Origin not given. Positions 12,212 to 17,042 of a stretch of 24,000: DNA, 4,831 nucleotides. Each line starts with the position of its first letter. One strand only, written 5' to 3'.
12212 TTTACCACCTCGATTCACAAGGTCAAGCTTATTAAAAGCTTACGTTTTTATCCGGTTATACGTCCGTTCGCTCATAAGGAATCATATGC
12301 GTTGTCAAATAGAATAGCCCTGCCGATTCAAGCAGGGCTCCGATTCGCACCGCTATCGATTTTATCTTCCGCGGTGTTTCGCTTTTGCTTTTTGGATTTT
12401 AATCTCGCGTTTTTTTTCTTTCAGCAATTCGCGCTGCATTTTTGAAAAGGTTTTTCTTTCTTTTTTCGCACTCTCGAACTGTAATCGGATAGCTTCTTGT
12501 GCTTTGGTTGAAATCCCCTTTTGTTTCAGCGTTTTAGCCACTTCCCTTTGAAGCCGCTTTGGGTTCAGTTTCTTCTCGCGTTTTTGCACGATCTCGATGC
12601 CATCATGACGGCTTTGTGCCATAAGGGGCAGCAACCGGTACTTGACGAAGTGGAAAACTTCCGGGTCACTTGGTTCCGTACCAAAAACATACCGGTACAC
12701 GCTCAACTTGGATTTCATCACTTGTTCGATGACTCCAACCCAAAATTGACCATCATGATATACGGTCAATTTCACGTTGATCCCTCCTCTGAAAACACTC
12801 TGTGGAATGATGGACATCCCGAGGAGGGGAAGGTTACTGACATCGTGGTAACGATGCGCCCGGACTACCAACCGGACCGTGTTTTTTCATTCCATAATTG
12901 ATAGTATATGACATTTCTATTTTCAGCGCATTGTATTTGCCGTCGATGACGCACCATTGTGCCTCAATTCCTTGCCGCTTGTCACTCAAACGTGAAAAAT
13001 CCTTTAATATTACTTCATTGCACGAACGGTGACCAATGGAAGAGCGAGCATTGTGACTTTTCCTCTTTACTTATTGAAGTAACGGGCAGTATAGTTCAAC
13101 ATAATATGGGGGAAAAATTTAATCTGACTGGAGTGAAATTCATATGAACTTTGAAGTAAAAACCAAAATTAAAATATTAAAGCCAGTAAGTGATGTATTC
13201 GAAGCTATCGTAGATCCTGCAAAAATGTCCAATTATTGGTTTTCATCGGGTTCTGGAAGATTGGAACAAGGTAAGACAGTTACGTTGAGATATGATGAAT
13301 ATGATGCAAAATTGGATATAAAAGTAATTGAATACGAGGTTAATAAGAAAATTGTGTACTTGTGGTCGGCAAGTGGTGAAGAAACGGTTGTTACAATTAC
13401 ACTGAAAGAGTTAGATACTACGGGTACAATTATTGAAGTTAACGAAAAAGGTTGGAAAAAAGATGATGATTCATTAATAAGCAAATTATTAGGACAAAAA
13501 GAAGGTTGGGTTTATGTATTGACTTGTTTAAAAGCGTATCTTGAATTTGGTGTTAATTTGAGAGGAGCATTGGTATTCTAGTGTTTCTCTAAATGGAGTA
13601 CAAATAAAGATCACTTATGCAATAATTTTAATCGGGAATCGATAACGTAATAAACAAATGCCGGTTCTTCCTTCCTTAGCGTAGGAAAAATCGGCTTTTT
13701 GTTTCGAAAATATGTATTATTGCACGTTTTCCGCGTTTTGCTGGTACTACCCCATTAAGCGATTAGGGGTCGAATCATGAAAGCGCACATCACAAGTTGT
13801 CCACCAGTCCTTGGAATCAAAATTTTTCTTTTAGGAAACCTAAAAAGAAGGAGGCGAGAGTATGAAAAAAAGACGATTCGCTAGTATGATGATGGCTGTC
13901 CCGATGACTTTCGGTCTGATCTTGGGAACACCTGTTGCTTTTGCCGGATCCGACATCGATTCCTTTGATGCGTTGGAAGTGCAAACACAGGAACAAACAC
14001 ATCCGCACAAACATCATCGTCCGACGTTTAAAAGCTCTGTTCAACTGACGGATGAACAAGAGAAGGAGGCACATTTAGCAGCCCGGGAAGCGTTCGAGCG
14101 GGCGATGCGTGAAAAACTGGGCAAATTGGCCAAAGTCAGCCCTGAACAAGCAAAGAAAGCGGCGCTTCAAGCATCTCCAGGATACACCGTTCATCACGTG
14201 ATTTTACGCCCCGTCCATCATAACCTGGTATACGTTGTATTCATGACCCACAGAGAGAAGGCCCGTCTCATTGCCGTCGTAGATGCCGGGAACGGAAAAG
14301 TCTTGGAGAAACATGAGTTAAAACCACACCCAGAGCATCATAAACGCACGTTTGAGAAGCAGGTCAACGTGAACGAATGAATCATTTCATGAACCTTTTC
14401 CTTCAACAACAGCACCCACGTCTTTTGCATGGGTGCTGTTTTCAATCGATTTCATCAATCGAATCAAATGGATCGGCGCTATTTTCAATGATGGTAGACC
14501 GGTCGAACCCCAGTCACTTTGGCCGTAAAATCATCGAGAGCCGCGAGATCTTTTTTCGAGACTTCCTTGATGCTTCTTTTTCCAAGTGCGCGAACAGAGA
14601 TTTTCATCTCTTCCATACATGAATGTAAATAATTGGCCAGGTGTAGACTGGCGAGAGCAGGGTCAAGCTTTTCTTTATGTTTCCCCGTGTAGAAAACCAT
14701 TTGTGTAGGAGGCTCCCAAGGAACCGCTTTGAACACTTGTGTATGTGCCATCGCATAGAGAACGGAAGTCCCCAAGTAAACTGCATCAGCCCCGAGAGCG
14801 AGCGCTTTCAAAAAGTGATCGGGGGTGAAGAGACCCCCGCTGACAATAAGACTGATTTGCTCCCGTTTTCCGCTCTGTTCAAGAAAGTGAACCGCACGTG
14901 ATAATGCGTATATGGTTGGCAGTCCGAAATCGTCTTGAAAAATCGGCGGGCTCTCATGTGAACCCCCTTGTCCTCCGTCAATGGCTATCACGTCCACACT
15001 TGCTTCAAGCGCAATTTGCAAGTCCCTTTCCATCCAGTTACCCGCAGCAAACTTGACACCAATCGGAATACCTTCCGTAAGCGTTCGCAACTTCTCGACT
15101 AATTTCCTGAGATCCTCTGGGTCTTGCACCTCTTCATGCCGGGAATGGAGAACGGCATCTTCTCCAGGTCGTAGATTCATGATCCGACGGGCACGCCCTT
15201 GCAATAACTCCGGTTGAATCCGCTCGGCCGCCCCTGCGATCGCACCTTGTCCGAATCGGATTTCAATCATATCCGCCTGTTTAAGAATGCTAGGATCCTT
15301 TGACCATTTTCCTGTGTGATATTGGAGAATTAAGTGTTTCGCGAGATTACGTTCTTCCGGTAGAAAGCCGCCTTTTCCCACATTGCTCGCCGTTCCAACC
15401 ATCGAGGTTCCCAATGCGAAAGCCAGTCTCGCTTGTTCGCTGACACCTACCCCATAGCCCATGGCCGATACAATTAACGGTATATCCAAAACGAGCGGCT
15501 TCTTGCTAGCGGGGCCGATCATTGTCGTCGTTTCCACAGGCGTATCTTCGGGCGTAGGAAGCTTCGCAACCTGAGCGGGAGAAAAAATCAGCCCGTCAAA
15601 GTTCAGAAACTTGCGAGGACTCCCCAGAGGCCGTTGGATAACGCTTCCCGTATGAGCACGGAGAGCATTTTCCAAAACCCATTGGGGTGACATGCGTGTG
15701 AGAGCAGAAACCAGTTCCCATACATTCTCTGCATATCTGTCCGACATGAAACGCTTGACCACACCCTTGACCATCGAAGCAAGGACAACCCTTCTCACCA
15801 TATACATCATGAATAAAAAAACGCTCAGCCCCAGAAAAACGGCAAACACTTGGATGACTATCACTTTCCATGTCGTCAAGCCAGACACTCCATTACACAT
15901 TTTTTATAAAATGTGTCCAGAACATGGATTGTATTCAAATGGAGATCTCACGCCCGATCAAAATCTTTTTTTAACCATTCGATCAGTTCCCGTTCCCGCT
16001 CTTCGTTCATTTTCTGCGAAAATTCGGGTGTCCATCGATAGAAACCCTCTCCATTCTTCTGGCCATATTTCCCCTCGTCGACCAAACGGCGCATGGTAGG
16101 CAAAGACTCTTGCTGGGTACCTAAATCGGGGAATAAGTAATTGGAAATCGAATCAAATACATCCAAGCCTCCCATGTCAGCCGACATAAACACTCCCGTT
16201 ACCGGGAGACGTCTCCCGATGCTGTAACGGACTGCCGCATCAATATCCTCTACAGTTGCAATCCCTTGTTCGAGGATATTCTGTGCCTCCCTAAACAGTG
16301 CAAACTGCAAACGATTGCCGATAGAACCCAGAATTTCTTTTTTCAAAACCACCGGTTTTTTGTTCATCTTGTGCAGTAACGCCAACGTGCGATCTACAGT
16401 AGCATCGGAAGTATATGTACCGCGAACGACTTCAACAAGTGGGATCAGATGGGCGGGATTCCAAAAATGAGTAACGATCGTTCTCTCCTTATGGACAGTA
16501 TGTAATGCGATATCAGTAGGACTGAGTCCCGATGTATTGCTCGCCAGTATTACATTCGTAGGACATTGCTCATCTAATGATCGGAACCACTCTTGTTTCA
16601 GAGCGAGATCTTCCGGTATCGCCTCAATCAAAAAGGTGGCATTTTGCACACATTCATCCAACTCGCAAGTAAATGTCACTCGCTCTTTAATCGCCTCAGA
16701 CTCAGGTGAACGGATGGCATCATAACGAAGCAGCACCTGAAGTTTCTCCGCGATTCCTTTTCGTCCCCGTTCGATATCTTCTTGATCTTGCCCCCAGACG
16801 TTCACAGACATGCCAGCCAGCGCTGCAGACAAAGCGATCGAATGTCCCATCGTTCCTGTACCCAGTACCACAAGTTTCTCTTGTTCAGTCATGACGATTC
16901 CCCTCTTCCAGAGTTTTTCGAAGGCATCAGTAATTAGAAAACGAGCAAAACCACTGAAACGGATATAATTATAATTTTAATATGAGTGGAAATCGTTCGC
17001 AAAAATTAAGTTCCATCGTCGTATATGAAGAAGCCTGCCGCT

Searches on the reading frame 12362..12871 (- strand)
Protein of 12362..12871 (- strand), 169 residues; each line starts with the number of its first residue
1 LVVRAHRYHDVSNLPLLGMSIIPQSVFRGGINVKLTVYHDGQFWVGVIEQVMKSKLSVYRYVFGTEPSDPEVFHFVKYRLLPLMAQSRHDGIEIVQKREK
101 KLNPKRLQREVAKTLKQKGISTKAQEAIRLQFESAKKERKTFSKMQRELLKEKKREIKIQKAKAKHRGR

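Call 12: search_protein_families(library=pfam, proteins=[window:12362-12871:-])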
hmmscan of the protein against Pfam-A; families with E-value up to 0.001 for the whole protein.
window:12362-12871:- (169 aa): 1 family
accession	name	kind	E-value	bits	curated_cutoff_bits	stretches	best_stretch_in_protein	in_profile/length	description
PF11208.13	DUF2992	-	4.8e-42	143.8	23.8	1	35-169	1-132/132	Protein of unknown function (DUF2992)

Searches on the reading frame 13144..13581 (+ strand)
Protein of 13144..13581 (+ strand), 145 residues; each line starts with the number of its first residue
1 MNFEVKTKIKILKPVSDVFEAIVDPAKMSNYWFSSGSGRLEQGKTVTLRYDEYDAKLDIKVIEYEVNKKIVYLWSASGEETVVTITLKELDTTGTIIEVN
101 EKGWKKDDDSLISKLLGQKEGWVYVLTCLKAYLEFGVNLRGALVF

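Call 60: search_protein_families(library=pfam, proteins=[window:13144-13581:+], max_evalue=0.01)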
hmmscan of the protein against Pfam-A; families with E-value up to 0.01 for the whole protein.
window:13144-13581:+ (145 aa): 2 families
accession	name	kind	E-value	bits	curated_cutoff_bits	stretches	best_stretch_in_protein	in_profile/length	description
PF08327.17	AHSA1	-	1.1e-13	51.9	22.1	1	14-134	3-125/125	Activator of Hsp90 ATPase homolog 1-like protein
PF10604.15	Polyketide_cyc2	-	0.0023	18.7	27.4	1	4-98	3-103/142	Polyketide cyclase / dehydrase and lipid transport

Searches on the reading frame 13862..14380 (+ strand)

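Call 60: search_protein_families(library=pfam, proteins=[window:13862-14380:+], max_evalue=0.01)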
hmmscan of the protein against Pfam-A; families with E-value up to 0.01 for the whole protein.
window:13862-14380:+ (172 aa): 1 family
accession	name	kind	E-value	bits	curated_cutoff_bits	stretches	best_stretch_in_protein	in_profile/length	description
PF03413.25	PepSY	-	7.2e-07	29.9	24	1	91-150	1-59/60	Peptidase propeptide and YPEB domain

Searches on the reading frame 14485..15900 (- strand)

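Call 60: search_protein_families(library=pfam, proteins=[window:14485-15900:-], max_evalue=0.01)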
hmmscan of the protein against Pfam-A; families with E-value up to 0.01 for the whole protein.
window:14485-15900:- (471 aa): 7 families
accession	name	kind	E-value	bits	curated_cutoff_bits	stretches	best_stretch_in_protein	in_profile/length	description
PF01645.23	Glu_synthase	-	6e-60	203.8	20.4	1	127-441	53-368/369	Conserved region in glutamate synthase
PF01070.24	FMN_dh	-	1.1e-08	35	24.9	1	268-386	210-311/350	FMN-dependent dehydrogenase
PF00478.31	IMPDH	-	7.3e-07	28.9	25.6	1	268-379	133-238/345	IMP dehydrogenase / GMP reductase domain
PF03060.21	NMO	-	0.00013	21.9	28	1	294-383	149-228/331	Nitronate monooxygenase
PF05690.20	ThiG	-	0.00049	20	23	0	344-387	171-214/247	Thiazole biosynthesis protein ThiG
PF04898.20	Glu_syn_central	-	0.0031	17.4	22.8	1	324-381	164-224/277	Glutamate synthase central domain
PF01180.27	DHO_dh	-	0.0089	15.7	27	0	257-383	137-275/291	Dihydroorotate dehydrogenase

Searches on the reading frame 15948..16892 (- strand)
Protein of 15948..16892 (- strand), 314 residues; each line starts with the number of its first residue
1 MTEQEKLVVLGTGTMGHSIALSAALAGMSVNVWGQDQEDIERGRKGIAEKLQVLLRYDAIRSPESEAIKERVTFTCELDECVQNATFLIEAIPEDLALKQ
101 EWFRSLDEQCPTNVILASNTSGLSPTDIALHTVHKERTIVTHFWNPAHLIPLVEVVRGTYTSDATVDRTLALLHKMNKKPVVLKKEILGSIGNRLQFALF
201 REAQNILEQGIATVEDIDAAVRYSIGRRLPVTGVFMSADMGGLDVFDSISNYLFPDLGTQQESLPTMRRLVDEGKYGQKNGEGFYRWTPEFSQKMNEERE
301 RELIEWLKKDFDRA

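Call 60: search_protein_families(library=pfam, proteins=[window:15948-16892:-], max_evalue=0.01)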
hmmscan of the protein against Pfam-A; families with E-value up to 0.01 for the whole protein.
window:15948-16892:- (314 aa): 4 families
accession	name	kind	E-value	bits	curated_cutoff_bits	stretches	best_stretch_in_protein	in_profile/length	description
PF02737.24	3HCDH_N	-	1.8e-54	184.8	22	1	7-185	2-178/180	3-hydroxyacyl-CoA dehydrogenase, NAD binding domain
PF00725.27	3HCDH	-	7.5e-21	74.9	22.1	1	190-287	2-97/97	3-hydroxyacyl-CoA dehydrogenase, C-terminal domain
PF01210.29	NAD_Gly3P_dh_N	-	4.6e-07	30.4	23.1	1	7-131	2-115/158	NAD-dependent glycerol-3-phosphate dehydrogenase N-terminus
PF03446.21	NAD_binding_2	-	0.0014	19.1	21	1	8-44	3-39/161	NAD binding domain of 6-phosphogluconate dehydrogenase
